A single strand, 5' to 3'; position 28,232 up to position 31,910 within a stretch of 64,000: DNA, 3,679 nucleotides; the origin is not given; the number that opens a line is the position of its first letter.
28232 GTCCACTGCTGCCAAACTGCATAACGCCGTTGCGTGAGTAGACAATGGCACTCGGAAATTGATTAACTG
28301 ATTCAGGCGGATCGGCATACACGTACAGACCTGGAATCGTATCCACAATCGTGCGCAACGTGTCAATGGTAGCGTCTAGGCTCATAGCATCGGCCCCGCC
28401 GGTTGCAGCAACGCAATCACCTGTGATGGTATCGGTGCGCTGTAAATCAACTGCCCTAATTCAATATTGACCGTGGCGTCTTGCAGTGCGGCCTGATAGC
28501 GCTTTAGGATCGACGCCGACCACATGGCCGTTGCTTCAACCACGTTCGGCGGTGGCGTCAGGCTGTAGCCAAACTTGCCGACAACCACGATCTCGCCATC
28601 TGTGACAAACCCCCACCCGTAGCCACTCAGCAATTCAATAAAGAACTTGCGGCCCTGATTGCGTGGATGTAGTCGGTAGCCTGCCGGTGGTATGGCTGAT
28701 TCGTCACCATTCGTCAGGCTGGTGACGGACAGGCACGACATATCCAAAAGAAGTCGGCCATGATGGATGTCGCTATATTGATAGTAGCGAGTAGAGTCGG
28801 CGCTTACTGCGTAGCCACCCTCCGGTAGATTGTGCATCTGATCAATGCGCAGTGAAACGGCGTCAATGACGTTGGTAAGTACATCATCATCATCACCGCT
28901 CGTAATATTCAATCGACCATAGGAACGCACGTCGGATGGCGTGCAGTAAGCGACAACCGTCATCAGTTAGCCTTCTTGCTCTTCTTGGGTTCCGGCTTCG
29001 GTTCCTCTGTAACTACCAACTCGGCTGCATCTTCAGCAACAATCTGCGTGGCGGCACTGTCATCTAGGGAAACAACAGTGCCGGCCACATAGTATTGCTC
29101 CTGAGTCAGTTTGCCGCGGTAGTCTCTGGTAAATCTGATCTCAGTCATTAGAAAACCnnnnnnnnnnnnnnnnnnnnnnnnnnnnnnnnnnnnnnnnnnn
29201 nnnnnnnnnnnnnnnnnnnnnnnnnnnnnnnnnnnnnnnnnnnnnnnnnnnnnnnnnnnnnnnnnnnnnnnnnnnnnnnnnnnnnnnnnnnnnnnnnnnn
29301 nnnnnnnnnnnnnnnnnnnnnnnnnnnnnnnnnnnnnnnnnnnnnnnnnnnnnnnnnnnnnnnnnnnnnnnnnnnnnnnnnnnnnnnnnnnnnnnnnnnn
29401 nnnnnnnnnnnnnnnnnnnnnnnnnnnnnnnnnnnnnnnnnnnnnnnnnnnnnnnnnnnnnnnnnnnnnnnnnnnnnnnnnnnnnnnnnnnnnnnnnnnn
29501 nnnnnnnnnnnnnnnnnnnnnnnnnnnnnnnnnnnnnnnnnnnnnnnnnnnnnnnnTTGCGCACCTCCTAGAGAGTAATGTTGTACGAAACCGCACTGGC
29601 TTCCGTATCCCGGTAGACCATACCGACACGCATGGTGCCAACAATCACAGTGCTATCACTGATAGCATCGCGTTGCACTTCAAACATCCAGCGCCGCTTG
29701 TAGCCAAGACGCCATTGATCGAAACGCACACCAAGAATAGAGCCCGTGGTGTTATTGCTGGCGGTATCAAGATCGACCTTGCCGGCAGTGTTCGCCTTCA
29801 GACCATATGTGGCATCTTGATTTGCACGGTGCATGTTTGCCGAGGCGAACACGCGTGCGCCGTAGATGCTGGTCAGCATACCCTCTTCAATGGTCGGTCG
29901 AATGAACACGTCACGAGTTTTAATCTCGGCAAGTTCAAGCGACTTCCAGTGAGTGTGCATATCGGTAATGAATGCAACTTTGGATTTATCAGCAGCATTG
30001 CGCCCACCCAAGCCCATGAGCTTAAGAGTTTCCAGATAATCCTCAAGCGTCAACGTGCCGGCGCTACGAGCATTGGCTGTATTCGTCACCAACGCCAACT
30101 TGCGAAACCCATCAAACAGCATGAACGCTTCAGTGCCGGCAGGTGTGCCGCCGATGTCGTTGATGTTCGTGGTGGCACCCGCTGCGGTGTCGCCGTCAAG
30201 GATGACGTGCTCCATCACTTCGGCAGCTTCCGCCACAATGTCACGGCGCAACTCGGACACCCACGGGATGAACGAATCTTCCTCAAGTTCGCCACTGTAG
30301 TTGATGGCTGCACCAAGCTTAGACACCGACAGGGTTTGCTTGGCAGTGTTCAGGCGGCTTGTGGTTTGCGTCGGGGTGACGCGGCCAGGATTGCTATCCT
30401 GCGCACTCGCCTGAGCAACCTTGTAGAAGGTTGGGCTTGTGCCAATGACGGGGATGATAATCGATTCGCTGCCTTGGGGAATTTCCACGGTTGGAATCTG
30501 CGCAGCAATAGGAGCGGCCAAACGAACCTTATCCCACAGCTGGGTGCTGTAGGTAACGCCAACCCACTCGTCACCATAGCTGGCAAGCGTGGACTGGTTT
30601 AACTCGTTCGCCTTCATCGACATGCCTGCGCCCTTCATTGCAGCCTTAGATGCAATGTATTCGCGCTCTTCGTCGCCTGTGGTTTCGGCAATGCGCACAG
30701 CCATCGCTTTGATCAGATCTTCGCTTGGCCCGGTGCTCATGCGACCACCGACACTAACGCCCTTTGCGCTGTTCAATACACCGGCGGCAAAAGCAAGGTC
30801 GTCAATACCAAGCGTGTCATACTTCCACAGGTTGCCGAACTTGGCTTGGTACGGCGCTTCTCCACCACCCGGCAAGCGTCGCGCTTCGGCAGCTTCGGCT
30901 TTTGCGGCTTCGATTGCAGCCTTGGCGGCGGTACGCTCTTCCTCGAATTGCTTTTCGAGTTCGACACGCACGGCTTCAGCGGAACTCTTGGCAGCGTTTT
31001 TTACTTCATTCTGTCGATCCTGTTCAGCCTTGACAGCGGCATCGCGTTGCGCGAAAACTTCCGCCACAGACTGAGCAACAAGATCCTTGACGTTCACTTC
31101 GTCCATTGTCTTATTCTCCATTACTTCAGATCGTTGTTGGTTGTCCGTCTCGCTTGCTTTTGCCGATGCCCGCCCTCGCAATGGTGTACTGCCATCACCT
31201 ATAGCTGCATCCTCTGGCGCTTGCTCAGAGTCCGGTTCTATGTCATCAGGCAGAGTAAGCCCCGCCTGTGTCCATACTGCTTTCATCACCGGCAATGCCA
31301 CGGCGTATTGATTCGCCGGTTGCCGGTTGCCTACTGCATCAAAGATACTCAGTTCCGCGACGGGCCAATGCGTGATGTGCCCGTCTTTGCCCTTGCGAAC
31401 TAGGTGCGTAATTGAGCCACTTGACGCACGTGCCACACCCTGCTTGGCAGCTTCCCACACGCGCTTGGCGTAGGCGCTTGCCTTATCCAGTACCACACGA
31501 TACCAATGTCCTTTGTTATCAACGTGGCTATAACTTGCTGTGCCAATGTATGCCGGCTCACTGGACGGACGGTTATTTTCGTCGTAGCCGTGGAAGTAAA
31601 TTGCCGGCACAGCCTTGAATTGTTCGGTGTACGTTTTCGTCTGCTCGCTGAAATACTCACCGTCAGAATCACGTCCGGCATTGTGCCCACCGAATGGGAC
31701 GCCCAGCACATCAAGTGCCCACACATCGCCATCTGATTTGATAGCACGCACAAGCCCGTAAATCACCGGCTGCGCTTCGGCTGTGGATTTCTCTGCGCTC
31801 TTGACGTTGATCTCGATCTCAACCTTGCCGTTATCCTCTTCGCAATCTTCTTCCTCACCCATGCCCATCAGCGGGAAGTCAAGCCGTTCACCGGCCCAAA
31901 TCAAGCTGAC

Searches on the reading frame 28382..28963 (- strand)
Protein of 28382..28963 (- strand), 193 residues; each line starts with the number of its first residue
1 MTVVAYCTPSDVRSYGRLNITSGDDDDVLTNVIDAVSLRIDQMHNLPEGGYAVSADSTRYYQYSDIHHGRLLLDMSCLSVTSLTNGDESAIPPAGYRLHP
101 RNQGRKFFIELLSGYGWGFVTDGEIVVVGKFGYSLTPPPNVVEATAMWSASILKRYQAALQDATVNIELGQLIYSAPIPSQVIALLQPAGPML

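Call 32: search_protein_families(library=phrogs, proteins=[window:28382-28963:-], max_evalue=0.01)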
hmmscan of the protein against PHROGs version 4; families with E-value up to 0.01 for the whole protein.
window:28382-28963:- (193 aa): 1 family
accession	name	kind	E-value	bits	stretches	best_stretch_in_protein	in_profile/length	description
phrog_442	-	connector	7.4e-14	52.7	1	3-187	84-258/270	head-tail adaptor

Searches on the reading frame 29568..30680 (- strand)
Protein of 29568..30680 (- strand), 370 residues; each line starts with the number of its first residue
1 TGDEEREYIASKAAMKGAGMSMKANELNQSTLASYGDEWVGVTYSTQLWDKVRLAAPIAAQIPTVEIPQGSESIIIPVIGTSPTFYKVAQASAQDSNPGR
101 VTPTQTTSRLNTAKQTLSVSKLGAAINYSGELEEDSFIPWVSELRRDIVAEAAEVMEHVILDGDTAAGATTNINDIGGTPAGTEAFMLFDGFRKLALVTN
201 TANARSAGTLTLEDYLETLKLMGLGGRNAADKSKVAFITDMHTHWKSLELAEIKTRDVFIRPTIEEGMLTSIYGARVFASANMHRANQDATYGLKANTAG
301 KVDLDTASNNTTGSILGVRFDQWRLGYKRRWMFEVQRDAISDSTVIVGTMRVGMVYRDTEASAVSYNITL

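Call 32: search_protein_families(library=phrogs, proteins=[window:29568-30680:-], max_evalue=0.01)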
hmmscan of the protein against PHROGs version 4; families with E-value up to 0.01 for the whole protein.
window:29568-30680:- (370 aa): 3 families
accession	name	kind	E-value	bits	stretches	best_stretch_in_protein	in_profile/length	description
phrog_1623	-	head and packaging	1.4e-05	25.6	1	101-368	77-303/305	virion structural protein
phrog_10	-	head and packaging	0.00014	22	1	24-283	356-572/752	major head protein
phrog_267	-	head and packaging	0.00062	20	0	264-364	240-322/410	major head protein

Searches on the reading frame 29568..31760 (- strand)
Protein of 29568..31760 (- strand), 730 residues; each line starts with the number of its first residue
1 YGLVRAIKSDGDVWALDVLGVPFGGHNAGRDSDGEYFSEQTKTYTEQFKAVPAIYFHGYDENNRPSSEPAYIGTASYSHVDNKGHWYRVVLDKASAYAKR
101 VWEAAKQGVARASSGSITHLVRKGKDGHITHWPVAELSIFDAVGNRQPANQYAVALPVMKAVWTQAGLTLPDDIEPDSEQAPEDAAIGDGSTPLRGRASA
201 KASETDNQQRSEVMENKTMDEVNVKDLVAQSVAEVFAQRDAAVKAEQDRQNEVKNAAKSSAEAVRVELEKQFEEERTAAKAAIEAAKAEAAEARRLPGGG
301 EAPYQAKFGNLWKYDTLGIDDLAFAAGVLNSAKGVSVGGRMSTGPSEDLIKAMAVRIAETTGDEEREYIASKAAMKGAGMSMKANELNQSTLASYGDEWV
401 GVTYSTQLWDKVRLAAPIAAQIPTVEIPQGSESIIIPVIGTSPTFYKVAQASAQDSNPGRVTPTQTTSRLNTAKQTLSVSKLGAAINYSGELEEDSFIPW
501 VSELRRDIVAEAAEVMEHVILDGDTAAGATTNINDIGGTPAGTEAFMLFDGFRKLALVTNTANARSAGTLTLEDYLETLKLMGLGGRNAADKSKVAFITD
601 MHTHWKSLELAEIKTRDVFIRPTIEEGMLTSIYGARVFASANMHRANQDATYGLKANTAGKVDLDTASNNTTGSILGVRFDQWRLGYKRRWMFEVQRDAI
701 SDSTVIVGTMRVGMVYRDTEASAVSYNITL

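Call 31: search_solved_structures(query=A2, max_evalue=1, show_alignments=2)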
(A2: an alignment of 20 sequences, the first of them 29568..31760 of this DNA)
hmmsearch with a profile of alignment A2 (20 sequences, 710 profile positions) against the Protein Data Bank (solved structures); distinct sequences matched with E-value up to 1: 2.
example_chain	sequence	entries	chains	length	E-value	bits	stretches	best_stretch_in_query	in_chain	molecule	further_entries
5tjt_A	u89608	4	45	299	0.11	14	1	436-505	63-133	Major capsid protein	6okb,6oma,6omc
8qpp_W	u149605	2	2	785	0.98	10.8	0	168-273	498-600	Endonuclease MutS2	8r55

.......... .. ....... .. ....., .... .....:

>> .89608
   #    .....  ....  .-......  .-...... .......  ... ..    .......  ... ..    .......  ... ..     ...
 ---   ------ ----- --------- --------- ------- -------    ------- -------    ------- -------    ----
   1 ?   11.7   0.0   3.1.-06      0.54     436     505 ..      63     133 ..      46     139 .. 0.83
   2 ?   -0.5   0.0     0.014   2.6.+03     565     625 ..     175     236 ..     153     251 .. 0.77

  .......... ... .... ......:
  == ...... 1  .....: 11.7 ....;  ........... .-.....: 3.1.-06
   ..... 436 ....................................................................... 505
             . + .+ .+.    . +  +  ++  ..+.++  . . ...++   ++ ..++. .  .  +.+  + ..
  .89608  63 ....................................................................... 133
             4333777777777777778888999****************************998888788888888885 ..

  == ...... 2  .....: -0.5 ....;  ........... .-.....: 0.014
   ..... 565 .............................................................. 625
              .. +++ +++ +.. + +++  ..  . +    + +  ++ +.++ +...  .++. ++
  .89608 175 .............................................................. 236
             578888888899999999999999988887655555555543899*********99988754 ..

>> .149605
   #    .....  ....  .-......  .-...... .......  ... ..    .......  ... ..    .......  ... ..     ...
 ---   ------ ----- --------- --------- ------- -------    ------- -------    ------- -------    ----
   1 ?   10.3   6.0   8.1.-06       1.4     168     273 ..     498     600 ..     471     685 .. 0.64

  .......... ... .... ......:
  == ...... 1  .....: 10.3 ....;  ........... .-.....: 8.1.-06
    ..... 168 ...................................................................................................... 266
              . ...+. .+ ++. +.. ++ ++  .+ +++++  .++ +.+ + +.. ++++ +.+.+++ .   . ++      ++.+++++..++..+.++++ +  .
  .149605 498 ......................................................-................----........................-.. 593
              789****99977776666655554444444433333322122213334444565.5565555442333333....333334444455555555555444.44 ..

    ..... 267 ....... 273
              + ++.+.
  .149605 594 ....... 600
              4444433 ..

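Call 84: find_related_loci(query=A2, collection=genome_contigs, flank=3000)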
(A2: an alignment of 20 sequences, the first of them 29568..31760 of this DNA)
Query A2 (730 aa) in genome_contigs; peptide patterns used: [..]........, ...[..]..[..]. (x = any residue, [..] = any of these).
70 stretches matched a pattern; 17 encode a relative of the query (tblastn E <= 1e-3); 17 distinct loci.
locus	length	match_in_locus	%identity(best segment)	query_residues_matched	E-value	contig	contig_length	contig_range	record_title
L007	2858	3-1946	62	60-728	0e+0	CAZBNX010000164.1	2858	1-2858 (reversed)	MAG TPA_asm: uncultured Pseudomonas sp. isolate SRP342105_co3_343 genome assembly, contig: NODE_61866_length_2858_cov_12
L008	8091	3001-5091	55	4-730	0e+0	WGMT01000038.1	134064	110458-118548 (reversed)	MAG: bacterium isolate RI_153 c_000000129212, whole genome shotgun sequence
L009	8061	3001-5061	56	7-730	0e+0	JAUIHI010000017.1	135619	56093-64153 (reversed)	MAG: Anaerolineae bacterium isolate Co_bin.203 NODE_1330_length_135619_cov_4.580706, whole genome shotgun sequence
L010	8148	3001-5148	44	3-727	0e+0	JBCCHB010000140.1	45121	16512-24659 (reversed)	MAG: Chloroflexota bacterium isolate P01_B01_bin.57 k141_1738388_length_45121_cov_35.9773, whole genome shotgun sequence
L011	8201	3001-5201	63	7-728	9e-178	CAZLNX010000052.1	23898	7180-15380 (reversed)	MAG TPA_asm: uncultured Anaerolineales bacterium isolate SRP077602_co5_33 genome assembly, contig: NODE_10504_length_238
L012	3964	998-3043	44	7-728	1e-179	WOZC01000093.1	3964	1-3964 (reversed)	MAG: Anaerolineaceae bacterium isolate WOFB14 NODE_10713_length_3964_cov_4.576362, whole genome shotgun sequence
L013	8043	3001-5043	43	6-729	3e-170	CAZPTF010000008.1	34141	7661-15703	MAG TPA_asm: uncultured Anaerolineae bacterium isolate SRP241326_co3_194 genome assembly, contig: NODE_1862_length_34141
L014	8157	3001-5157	41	4-730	5e-148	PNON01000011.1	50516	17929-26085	MAG: Anaerolinea sp. isolate SW.3.17 SW_1000320_50516, whole genome shotgun sequence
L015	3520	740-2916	50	7-730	2e-133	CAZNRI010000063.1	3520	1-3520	MAG TPA_asm: uncultured Brevefilum sp. isolate binchicken_co211_279 genome assembly, contig: NODE_24927_length_3520_cov_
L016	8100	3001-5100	45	4-730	0e+0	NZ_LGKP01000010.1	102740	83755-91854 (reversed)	Herpetosiphon geysericola strain DSM 7119 contig_21, whole genome shotgun sequence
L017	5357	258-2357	40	5-730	1e-154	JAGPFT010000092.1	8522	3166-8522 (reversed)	MAG: Anaerolineae bacterium isolate Gw_SlDig_bin_20 Gw_SlDig_17134_length_8522_cov_7.120191, whole genome shotgun sequen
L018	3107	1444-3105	41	7-598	1e-126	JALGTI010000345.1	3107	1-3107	MAG: Candidatus Zipacnadia bacterium isolate Meg22_1012_Bin_108 Meg22_1012_Bin_108_scaffold_110422, whole genome shotgun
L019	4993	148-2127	35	4-730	5e-120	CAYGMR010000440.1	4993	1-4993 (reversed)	MAG TPA_asm: uncultured Ardenticatenaceae bacterium isolate ERP116193_co2_401 genome assembly, contig: NODE_39059_length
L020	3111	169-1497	47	280-728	1e-121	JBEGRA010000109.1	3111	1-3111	MAG: Pseudomonadota bacterium isolate pamunkeyriver_2019_sw_WHONDRS-S19S_0054_B_bin.63 scaffold_224752, whole genome sho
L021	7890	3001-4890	46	4-729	3e-108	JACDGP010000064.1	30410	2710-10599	MAG: Herpetosiphonaceae bacterium isolate MGR_bin415 SD2908_NODE_542_length_30410_cov_1.466764, whole genome shotgun seq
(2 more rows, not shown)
